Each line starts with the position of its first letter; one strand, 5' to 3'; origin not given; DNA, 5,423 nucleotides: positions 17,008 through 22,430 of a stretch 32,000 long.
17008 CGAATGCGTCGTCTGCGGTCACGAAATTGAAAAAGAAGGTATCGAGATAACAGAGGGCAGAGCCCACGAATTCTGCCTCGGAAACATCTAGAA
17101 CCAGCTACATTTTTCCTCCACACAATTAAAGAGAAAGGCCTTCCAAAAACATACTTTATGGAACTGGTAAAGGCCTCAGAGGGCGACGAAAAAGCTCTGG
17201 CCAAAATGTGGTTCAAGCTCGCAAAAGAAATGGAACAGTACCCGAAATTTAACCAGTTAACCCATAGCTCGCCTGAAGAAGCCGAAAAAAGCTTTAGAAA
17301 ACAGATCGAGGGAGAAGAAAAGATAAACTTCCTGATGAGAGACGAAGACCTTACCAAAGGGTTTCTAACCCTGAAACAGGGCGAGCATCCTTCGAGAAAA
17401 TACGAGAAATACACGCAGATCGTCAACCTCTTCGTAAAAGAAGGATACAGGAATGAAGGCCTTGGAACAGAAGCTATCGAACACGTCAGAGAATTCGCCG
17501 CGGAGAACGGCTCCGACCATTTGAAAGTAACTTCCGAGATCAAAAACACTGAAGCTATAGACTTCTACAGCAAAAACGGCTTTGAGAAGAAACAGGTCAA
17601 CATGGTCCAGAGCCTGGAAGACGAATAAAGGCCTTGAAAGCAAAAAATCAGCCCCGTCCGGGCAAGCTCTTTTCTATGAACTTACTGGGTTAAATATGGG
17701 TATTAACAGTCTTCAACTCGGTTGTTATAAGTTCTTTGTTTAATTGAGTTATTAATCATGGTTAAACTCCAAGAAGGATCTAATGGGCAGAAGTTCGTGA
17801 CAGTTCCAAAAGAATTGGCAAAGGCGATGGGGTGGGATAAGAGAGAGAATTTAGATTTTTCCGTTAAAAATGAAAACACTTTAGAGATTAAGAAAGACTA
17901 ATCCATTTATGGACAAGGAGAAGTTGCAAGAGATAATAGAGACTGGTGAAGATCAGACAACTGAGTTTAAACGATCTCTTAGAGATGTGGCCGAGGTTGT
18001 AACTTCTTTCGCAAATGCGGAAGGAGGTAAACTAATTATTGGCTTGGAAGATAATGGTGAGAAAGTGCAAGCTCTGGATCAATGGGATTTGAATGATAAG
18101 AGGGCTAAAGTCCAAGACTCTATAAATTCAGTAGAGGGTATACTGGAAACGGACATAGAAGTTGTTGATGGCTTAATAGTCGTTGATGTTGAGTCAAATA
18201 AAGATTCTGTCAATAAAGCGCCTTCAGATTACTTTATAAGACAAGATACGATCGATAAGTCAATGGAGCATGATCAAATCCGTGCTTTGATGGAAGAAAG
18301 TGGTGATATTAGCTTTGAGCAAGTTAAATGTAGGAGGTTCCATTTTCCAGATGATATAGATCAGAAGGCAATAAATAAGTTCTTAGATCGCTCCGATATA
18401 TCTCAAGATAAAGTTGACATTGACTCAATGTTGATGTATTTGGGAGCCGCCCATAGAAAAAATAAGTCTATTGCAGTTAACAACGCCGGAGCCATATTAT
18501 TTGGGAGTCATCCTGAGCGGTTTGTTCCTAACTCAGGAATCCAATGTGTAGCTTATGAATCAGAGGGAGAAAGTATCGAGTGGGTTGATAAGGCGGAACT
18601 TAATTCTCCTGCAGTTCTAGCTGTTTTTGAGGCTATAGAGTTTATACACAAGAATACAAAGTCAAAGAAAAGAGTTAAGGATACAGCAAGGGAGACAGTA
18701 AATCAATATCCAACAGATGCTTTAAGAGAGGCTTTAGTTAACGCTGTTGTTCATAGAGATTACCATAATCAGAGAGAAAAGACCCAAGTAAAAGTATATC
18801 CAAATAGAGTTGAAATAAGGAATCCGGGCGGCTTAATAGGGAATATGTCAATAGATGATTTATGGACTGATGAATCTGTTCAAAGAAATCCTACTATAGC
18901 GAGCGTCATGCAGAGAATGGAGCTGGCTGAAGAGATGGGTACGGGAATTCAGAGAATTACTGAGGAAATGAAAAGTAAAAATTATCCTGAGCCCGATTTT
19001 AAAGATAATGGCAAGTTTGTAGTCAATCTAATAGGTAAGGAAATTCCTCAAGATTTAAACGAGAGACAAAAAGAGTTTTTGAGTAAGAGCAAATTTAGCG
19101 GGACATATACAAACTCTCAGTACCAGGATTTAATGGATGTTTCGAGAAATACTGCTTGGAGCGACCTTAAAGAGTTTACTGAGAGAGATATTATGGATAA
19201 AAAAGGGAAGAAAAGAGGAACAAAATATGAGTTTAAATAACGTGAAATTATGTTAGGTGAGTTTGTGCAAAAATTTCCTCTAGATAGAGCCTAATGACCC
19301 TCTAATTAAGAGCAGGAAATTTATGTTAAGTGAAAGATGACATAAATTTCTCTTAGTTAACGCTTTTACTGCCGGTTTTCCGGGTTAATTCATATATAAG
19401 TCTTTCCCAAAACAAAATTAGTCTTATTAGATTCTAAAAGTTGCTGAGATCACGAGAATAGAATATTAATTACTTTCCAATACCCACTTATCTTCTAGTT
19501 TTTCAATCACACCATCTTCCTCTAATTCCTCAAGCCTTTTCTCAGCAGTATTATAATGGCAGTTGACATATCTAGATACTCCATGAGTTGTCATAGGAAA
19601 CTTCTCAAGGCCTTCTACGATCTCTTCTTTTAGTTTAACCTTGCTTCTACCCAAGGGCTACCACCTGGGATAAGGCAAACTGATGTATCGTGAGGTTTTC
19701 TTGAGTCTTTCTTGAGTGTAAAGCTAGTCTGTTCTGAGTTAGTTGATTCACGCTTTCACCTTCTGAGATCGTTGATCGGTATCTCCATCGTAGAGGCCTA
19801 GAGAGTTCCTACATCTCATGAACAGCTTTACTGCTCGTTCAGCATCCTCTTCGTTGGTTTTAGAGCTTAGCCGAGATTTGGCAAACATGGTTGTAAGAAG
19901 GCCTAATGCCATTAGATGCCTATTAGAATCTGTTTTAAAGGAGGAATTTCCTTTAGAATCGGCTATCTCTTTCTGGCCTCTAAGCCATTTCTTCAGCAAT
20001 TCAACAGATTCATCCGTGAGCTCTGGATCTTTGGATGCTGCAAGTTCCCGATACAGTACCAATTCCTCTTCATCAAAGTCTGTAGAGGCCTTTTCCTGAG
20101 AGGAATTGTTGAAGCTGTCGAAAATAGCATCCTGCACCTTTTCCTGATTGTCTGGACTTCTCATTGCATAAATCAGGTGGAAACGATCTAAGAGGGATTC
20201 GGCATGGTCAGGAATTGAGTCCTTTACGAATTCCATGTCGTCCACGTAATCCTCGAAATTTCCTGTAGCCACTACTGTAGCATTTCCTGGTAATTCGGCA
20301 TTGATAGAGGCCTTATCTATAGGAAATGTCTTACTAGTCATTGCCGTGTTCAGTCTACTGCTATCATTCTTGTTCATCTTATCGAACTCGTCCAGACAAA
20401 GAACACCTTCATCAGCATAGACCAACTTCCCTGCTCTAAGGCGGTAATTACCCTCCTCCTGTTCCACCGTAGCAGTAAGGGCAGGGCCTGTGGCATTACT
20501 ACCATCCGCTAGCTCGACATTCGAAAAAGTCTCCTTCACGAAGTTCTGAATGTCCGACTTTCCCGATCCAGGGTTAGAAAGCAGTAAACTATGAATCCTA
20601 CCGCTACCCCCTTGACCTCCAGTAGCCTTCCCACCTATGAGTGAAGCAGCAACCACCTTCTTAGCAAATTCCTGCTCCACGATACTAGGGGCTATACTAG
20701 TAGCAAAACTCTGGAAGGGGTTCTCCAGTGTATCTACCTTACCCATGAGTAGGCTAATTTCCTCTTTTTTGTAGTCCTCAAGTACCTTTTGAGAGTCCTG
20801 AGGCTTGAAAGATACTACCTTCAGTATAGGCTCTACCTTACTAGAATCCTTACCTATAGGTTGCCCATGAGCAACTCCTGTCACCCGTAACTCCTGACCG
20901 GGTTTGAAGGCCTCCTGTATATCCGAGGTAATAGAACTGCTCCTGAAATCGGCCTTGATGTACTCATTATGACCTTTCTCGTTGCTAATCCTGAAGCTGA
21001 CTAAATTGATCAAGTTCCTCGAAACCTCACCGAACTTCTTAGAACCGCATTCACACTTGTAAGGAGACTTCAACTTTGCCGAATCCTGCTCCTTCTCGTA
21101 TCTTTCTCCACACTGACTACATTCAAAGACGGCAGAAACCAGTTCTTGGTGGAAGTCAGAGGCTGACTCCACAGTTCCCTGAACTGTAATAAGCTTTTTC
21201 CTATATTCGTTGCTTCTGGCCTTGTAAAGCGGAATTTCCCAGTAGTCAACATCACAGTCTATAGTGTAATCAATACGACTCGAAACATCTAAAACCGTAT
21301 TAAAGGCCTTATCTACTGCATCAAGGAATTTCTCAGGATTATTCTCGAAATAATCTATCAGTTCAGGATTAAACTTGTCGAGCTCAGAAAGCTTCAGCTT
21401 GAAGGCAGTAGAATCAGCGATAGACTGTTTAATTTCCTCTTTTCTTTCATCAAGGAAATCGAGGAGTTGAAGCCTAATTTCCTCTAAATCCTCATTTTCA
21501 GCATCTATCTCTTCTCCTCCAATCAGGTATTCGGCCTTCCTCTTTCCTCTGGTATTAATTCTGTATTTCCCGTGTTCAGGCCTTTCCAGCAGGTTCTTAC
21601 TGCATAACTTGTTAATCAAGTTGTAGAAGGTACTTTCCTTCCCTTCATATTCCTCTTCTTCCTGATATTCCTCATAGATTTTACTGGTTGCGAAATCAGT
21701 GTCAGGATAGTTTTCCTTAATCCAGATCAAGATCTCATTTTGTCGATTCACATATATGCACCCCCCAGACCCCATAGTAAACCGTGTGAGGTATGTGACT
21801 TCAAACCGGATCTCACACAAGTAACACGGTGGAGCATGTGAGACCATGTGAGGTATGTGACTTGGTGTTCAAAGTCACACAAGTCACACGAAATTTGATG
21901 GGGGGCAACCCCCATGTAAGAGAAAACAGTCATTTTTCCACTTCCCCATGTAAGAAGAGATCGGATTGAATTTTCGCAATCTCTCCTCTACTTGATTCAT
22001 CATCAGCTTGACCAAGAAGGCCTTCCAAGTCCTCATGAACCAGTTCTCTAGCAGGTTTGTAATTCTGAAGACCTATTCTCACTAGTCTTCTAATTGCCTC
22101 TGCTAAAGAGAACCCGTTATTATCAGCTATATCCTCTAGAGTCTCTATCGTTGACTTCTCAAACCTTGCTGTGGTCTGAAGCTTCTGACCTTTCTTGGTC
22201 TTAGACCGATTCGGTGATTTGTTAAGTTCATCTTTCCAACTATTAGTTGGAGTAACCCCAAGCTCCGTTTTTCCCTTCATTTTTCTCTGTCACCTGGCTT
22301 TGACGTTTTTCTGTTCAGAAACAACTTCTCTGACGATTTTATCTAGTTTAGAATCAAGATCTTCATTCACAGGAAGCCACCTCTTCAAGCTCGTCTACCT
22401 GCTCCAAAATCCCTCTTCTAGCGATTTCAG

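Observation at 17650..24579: Compact (about 6.9 kb) MCM-plus-integrase element integrated in tRNA-Thr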

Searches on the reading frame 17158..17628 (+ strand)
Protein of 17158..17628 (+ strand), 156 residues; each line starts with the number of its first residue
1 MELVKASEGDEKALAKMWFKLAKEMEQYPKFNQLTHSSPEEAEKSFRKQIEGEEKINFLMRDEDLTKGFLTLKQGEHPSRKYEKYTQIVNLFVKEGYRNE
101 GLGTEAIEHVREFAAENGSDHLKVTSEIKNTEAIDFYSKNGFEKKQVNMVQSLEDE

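Call 10: search_protein_families(library=pfam, proteins=[window:17158-17628:+], max_evalue=0.01)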
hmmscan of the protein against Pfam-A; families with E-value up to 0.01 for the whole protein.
window:17158-17628:+ (156 aa): 7 families
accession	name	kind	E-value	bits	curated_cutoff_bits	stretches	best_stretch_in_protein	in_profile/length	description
PF00583.31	Acetyltransf_1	-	7.5e-13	49.2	20.7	1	37-142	15-116/116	Acetyltransferase (GNAT) family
PF13508.13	Acetyltransf_7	-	5.4e-10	39.9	27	1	68-144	16-84/84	Acetyltransferase (GNAT) domain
PF13673.13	Acetyltransf_10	-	1e-09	38.9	23.6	1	43-146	19-111/128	Acetyltransferase (GNAT) domain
PF13302.13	Acetyltransf_3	-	1.7e-07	32.4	25.4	1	3-143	4-138/138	Acetyltransferase (GNAT) domain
PF13420.13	Acetyltransf_4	-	2.6e-07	31.2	24.3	1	18-146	12-138/155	Acetyltransferase (GNAT) domain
PF08445.16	FR47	-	1.8e-06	28.3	22.1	1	84-147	20-82/86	FR47-like protein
PF04958.18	AstA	-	0.0045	16.1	29.4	0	6-68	7-69/337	Arginine N-succinyltransferase beta subunit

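Call 16: find_encoding_contigs(protein=window:17158-17628:+, flank=10000, max_places=10)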
Protein window:17158-17628:+ (156 aa): 2 contigs read that carry it; 1 place shown.
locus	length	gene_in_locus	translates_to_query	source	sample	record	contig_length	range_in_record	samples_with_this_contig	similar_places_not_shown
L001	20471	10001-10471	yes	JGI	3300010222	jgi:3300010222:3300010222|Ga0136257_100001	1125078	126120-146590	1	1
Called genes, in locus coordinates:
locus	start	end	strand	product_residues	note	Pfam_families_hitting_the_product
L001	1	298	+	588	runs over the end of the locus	PF00149:Metallophos, PF04042:DNA_pol_E_B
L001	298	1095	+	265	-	PF00702:Hydrolase (weak)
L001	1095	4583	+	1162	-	PF03833:PolC_DP2_N, PF24844:PolC_DP2_central, PF24846:PolC_DP2_cat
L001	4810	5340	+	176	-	PF00571:CBS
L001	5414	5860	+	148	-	-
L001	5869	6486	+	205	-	-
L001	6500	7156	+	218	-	-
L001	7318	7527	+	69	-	-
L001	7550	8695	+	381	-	PF13662:Toprim_4 (weak)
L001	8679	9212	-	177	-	-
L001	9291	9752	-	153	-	PF13404:HTH_AsnC-type (weak), PF13412:HTH_24, PF13936:HTH_38 (weak), PF24034:DUF7343 (faint), PF01022:HTH_5 (weak), PF12840:HTH_20 (weak), PF01037:AsnC_trans_reg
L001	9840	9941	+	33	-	-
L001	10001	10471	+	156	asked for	PF13302:Acetyltransf_3, PF13420:Acetyltransf_4 (weak), PF00583:Acetyltransf_1, PF13673:Acetyltransf_10, PF13508:Acetyltransf_7, PF08445:FR47 (weak)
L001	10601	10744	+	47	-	-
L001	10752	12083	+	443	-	PF04326:SLFN_AlbA_2, PF13749:HATPase_c_4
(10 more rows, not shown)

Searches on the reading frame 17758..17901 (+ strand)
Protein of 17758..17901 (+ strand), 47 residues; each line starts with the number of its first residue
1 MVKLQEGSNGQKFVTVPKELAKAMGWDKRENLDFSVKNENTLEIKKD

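Call 10: search_protein_families(library=pfam, proteins=[window:17758-17901:+], max_evalue=0.01)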
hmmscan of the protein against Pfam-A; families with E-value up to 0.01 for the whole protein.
window:17758-17901:+ (47 aa): 1 family
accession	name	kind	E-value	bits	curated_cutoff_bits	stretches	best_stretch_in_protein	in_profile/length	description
PF04014.23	MazE_antitoxin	-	0.0033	17.8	24.7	1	14-46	10-42/48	Antidote-toxin recognition MazE, bacterial antitoxin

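Call 47: search_protein_families(library=padloc, proteins=[window:17758-17901:+], max_evalue=0.01)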
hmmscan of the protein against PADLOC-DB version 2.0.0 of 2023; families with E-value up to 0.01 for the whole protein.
window:17758-17901:+ (47 aa): 0 families

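Call 48: search_protein_families(library=phrogs, proteins=[window:17758-17901:+], max_evalue=0.01)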
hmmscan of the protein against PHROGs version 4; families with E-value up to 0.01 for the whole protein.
window:17758-17901:+ (47 aa): 2 families
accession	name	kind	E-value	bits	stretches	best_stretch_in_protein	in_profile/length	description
phrog_661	-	unknown function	5.8e-08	33.4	1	2-45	9-52/61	-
phrog_4324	-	unknown function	0.00042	21.5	1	3-44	5-45/89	-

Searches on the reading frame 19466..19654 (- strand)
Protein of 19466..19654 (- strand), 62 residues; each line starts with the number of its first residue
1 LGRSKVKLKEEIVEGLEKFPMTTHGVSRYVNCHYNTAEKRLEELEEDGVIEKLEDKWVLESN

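Call 10: search_protein_families(library=pfam, proteins=[window:19466-19654:-], max_evalue=0.01)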
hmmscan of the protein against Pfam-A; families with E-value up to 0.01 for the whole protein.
window:19466-19654:- (62 aa): 4 families
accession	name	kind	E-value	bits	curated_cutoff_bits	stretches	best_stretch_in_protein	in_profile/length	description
PF24270.1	HTH_Cmi2_C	-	0.0001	23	27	1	6-57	74-125/125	Cmi2, C-terminal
PF22979.2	HTH_69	-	0.00081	19.7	27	1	21-58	27-66/69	Winged helix-turn-helix domain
PF01978.25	TrmB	-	0.0055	17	25.6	1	17-55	19-57/68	Sugar-specific transcriptional regulator TrmB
PF24033.1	DUF7342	-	0.0064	16.9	31.6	1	11-55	9-52/150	Family of unknown function (DUF7342)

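Call 47: search_protein_families(library=padloc, proteins=[window:19466-19654:-], max_evalue=0.01)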
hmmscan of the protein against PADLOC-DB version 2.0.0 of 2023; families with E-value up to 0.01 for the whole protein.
window:19466-19654:- (62 aa): 3 families
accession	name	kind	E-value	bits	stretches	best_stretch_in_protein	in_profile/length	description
PDLC01858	CARF3--CARF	-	0.00044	18.2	1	10-57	147-194/204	-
PDLC01044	Csa3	-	0.0052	14.7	1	5-53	131-180/194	Type I-A associated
PDLC03963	SoFic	-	0.0072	13.7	1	9-54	295-341/361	-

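Call 48: search_protein_families(library=phrogs, proteins=[window:19466-19654:-], max_evalue=0.01)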
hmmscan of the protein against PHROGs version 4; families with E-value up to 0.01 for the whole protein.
window:19466-19654:- (62 aa): 2 families
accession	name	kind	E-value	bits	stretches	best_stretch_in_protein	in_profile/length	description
phrog_18890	-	transcription regulation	0.00021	23.1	1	9-51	24-72/91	transcriptional regulator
phrog_1123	-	unknown function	0.0041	17.9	1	7-54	31-80/112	-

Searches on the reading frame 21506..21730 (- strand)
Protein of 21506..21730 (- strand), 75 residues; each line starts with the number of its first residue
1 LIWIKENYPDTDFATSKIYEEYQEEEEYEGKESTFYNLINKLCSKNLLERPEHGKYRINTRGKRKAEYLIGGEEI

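Call 78: predict_structure(alignment_id=A3)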
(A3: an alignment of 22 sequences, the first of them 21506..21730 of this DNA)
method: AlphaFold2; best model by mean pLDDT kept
length: 75 residues; sequences in the alignment: 22
mean_pLDDT: 92.6   pTM: 0.75
mean pLDDT of the five models: 92.6, 91.8, 91.8, 91.4, 89.6
residues with pLDDT >= 90: 68; 70-90: 3; 50-70: 2; < 50: 2
segments of 3 or more residues with pLDDT < 50: none
pLDDT, mean of each block of 10 residues (from residue 1): 94 95 95 96 96 94 93 61
secondary structure, 60 per line:
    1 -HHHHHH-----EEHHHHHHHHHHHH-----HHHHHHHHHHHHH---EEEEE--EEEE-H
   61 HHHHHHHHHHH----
elements in order: H2-7 H15-26 H32-44 E48-52 E55-58 H60-71

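Call 81: fold_search(model_id=the predicted structure, library=pdb)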
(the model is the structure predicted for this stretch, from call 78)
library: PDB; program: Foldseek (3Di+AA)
matches with E <= 10: 1271; with E <= 0.001: 0
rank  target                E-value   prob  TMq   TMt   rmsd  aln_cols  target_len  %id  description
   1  9qbd_B                3.3e-02  1.00  0.69  0.50   4.5        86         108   23  Crystal structure of Brachyspira hampsonii PadR with Leu88 replaced by 3-aminotyrosine (released 2026-03-11)
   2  6abq_B                3.5e-02  1.00  0.65  0.47   3.8        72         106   18  Crystal structure of transcription factor from Listeria monocytogenes (released 2019-06-05)
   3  9qbd_A                3.8e-02  1.00  0.72  0.55   3.9        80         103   24  Crystal structure of Brachyspira hampsonii PadR with Leu88 replaced by 3-aminotyrosine (released 2026-03-11)
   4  9gkt_A                3.8e-02  1.00  0.68  0.53   2.3        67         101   21  Crystal structure of artificial enzyme LmrR_pAF variant RGN (released 2025-02-26)
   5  7z1l_P                3.8e-02  0.97  0.52  0.30   5.0        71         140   21  Structure of yeast RNA Polymerase III Pre-Termination Complex (PTC) (released 2022-08-31)
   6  3mq0_B                4.1e-02  0.99  0.53  0.19   4.5        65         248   17  Crystal Structure of Agobacterium tumefaciens repressor BlcR (released 2011-03-30)
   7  6lg2_A                4.3e-02  1.00  0.69  0.31   3.2        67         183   13  VanR bound to Vanillate (released 2020-02-12)
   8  4o5v                  5.0e-02  1.00  0.63  0.24   1.9        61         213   24  Crystal structure of T. acidophilum IdeR (released 2014-11-05)
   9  5y8t_C                5.0e-02  1.00  0.71  0.36   3.9        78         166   20  Crystal structure of Bacillus subtilis PadR in complex with p-coumaric acid (released 2017-11-29)
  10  9gkt_B                5.3e-02  1.00  0.68  0.49   2.5        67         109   21  Crystal structure of artificial enzyme LmrR_pAF variant RGN (released 2025-02-26)
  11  9qbc                  5.7e-02  1.00  0.72  0.53   4.4        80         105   22  Crystal structure of Brachyspira hampsonii PadR (released 2026-03-11)
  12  2co5_A                5.7e-02  0.99  0.67  0.56   2.6        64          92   19  F93 FROM STIV, a winged-helix DNA-binding protein (released 2006-05-31)
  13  9ha0_A                5.7e-02  0.99  0.67  0.48   4.1        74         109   18  Crystal structure of Cu(II)-bound LmrR_V15Bpy variant BVS (released 2025-03-05)
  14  4esf                  6.1e-02  0.99  0.68  0.53   2.5        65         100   22  Crystal structure of PadR-like transcriptional regulator (BCE3449) from Bacillus cereus strain ATCC 10987 (released 2012-12-05)
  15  4b8x_A                6.1e-02  0.97  0.56  0.32   5.4        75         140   19  Near atomic resolution crystal structure of Sco5413, a MarR family transcriptional regulator from Streptomyces coelico (released 2012-10-17)
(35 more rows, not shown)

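Call 100: search_protein_representatives(alignment_id=A3)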
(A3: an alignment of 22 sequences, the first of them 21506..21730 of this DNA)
Query: 22 sequences, 82 profile positions. Proteins with E-value up to 0.001 (for the whole library): 63; up to 1e-10: 25; up to 1e-30: 0. The best 63 are listed.
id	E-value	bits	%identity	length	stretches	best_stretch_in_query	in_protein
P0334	1.3e-26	108.6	-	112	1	1-80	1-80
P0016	1.9e-26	108.1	-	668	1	1-80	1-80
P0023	2.6e-25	104.4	-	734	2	1-80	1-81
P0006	7.0e-25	103.1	-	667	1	1-81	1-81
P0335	7.0e-25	103.1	-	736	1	2-82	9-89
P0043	1.4e-24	102.1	-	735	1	1-80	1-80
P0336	7.8e-24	99.7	-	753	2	1-82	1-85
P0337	2.0e-23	98.4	-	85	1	1-80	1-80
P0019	9.5e-23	96.2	-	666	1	3-81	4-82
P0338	2.7e-22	94.7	-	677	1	1-81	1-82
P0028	6.9e-22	93.5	-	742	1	2-81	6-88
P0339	5.3e-21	90.6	-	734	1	3-82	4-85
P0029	1.3e-20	89.3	-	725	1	8-81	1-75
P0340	3.1e-20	88.1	-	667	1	1-82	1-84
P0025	8.1e-20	86.8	-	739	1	1-81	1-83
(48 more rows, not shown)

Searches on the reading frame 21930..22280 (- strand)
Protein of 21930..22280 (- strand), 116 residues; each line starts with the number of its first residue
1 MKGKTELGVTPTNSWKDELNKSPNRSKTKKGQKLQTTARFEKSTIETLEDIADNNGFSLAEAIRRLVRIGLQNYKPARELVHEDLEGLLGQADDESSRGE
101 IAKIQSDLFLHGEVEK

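Call 10: search_protein_families(library=pfam, proteins=[window:21930-22280:-], max_evalue=0.01)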
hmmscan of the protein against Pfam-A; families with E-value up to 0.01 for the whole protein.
window:21930-22280:- (116 aa): 0 families

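Call 47: search_protein_families(library=padloc, proteins=[window:21930-22280:-], max_evalue=0.01)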
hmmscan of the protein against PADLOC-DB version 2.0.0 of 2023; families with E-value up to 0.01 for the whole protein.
window:21930-22280:- (116 aa): 0 families

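Call 48: search_protein_families(library=phrogs, proteins=[window:21930-22280:-], max_evalue=0.01)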
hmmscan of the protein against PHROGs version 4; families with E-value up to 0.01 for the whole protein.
window:21930-22280:- (116 aa): 3 families
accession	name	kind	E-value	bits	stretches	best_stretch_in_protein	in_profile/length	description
phrog_876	-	transcription regulation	8.2e-05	23.2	1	22-81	57-115/239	transcriptional repressor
phrog_4738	-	transcription regulation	8.4e-05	23.2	1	23-73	4-55/59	transcriptional repressor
phrog_24852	-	unknown function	0.0019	19.3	1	39-75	12-48/74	-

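Call 68: search_protein_families(library=ncbifam, proteins=[window:21930-22280:-], max_evalue=0.01)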
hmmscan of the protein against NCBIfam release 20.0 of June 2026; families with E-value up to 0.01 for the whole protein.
window:21930-22280:- (116 aa): 0 families
